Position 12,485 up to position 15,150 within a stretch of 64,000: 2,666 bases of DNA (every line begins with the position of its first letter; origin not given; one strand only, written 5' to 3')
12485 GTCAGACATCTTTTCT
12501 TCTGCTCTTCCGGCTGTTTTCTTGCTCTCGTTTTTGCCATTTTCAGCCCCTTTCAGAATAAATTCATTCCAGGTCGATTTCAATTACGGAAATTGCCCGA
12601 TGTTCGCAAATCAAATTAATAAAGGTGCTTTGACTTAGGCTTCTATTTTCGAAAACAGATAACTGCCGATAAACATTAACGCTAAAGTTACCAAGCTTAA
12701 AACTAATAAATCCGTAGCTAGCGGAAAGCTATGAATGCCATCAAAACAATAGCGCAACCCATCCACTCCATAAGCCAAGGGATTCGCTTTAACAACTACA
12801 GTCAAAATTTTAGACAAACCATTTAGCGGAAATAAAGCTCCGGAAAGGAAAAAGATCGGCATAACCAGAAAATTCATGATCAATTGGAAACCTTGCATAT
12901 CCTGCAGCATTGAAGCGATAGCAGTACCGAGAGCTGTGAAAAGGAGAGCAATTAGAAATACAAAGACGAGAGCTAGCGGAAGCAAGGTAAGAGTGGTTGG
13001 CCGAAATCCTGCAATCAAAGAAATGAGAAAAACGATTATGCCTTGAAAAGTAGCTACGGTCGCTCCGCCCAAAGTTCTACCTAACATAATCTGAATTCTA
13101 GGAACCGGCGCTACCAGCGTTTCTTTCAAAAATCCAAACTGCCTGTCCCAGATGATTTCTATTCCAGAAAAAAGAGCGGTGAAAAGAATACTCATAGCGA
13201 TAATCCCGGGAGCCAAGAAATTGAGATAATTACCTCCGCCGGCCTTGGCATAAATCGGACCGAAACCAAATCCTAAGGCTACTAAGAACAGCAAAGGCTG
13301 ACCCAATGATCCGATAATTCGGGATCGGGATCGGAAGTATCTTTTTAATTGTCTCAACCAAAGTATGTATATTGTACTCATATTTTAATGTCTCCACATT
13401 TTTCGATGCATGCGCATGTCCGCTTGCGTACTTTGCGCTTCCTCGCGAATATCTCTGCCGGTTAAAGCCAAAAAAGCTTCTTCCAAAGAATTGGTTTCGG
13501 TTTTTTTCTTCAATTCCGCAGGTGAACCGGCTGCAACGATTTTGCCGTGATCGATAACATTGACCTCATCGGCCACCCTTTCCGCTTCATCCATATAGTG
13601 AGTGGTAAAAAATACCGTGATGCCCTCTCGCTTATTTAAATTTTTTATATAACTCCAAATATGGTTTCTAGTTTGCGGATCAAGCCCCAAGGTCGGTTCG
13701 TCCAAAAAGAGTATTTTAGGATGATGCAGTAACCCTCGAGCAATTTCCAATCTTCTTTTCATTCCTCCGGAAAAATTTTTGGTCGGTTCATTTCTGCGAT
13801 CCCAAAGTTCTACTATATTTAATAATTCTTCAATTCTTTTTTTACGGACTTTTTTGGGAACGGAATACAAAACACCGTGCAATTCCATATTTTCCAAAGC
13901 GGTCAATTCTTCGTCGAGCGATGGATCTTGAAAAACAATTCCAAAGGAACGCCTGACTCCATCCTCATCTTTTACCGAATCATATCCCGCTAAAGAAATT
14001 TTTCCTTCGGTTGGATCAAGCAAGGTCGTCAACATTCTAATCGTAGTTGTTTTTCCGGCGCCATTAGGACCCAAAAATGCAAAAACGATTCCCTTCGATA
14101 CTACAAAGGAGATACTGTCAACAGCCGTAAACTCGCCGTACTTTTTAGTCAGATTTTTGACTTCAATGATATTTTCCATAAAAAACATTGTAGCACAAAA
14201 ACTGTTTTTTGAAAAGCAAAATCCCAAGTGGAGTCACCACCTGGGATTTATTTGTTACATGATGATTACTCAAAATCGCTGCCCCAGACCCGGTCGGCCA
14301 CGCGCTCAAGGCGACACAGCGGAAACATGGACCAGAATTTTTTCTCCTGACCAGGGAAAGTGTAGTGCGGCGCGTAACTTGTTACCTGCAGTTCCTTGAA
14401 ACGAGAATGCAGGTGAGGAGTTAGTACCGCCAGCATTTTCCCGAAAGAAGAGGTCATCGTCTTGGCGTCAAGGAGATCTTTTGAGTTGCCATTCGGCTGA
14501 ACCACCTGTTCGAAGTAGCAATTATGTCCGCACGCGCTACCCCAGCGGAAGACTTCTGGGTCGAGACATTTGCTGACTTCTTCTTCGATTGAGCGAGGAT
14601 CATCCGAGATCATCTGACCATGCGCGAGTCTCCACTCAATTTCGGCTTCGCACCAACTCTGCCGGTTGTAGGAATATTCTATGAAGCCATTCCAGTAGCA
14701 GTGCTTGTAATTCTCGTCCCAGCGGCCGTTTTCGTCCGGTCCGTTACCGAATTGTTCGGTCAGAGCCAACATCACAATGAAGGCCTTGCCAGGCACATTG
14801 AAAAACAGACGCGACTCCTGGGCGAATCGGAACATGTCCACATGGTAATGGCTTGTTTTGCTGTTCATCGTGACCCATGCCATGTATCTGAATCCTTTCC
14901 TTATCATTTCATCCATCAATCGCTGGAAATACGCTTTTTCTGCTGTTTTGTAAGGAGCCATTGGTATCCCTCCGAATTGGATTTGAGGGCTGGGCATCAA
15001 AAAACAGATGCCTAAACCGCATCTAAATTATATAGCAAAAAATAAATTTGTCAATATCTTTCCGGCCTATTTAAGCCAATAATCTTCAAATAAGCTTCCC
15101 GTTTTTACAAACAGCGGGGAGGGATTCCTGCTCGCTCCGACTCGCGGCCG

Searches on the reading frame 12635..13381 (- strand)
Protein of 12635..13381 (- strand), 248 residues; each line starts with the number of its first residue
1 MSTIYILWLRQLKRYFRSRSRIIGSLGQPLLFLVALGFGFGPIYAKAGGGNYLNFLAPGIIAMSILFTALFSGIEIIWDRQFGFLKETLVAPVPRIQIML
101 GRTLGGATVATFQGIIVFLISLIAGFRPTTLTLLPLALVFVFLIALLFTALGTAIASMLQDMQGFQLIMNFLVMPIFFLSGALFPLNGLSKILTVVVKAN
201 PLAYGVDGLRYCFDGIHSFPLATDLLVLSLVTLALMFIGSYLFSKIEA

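Call 59: search_protein_families(library=pfam, proteins=[window:12635-13381:-], max_evalue=0.01)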
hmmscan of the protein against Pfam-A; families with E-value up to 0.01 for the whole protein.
window:12635-13381:- (248 aa): 3 families
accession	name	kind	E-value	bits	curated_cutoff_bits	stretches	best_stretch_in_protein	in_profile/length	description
PF01061.29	ABC2_membrane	-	2.5e-34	119.1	26.9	1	4-212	3-209/211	ABC-2 type transporter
PF12698.13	ABC2_membrane_3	-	1.4e-17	64.3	31.6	1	50-240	158-346/347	ABC-2 family transporter protein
PF12679.13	ABC2_membrane_2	-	0.004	16.9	27.2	1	54-245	72-280/283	ABC-2 family transporter protein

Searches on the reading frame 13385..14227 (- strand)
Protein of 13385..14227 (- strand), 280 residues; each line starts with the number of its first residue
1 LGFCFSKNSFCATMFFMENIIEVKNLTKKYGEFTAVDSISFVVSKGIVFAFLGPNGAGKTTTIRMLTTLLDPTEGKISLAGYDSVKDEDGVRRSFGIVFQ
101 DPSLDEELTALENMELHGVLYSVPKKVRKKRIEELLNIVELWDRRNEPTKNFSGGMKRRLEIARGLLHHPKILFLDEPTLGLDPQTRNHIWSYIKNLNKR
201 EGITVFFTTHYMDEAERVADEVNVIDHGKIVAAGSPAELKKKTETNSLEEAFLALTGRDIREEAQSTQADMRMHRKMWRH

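Call 59: search_protein_families(library=pfam, proteins=[window:13385-14227:-], max_evalue=0.01)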
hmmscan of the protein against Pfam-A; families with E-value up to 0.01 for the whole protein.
window:13385-14227:- (280 aa): 9 families
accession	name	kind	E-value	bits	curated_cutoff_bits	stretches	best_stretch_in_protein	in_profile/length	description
PF00005.33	ABC_tran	-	2.6e-33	116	25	1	37-179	2-136/137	ABC transporter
PF13304.12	AAA_21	-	3.2e-12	47.6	27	2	143-210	229-298/304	AAA domain, putative AbiEii toxin, Type IV TA system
PF13175.12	AAA_15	-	3e-05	24.3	32.1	0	48-74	25-51/374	AAA ATPase domain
PF00448.28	SRP54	-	0.0015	18.6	22.7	1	48-84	3-39/196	SRP54-type protein, GTPase domain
PF13476.12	AAA_23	-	0.0028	18.8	27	1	39-70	15-43/201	AAA domain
PF13401.12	AAA_22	-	0.0028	18.4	27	1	51-182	10-96/130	AAA domain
PF13166.12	AAA_13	-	0.0037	16.5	36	0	169-220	526-579/713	AAA domain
PF13555.12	AAA_29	-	0.0044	17.2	27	1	44-74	21-50/61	P-loop containing region of AAA domain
PF13514.12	AAA_27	-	0.0071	16.4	22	0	28-70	9-50/206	AAA domain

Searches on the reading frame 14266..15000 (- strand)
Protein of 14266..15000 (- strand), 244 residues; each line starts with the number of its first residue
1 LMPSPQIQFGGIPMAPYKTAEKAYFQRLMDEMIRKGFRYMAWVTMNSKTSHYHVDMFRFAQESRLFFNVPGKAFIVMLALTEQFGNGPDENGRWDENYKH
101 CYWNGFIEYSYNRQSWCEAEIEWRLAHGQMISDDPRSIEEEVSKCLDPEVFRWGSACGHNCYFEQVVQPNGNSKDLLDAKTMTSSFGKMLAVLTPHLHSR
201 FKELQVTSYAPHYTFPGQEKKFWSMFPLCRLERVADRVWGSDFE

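Call 20: search_protein_families(library=pfam, proteins=[window:14266-15000:-], max_evalue=0.01)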
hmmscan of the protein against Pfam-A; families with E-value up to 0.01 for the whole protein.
window:14266-15000:- (244 aa): 0 families

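Call 90: search_protein_families(library=phrogs, proteins=[window:14266-15000:-], max_evalue=0.01)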
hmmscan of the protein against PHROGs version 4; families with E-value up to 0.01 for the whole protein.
window:14266-15000:- (244 aa): 0 families

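Call 97: find_related_loci(query=window:14266-14997:-, collection=viral_contigs, flank=5000)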
Query window:14266-14997:- (243 aa) in viral_contigs; peptide patterns used: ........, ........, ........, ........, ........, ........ (x = any residue, [..] = any of these).
6 stretches matched a pattern, but none encodes a relative of the query by tblastn (E <= 1e-3).
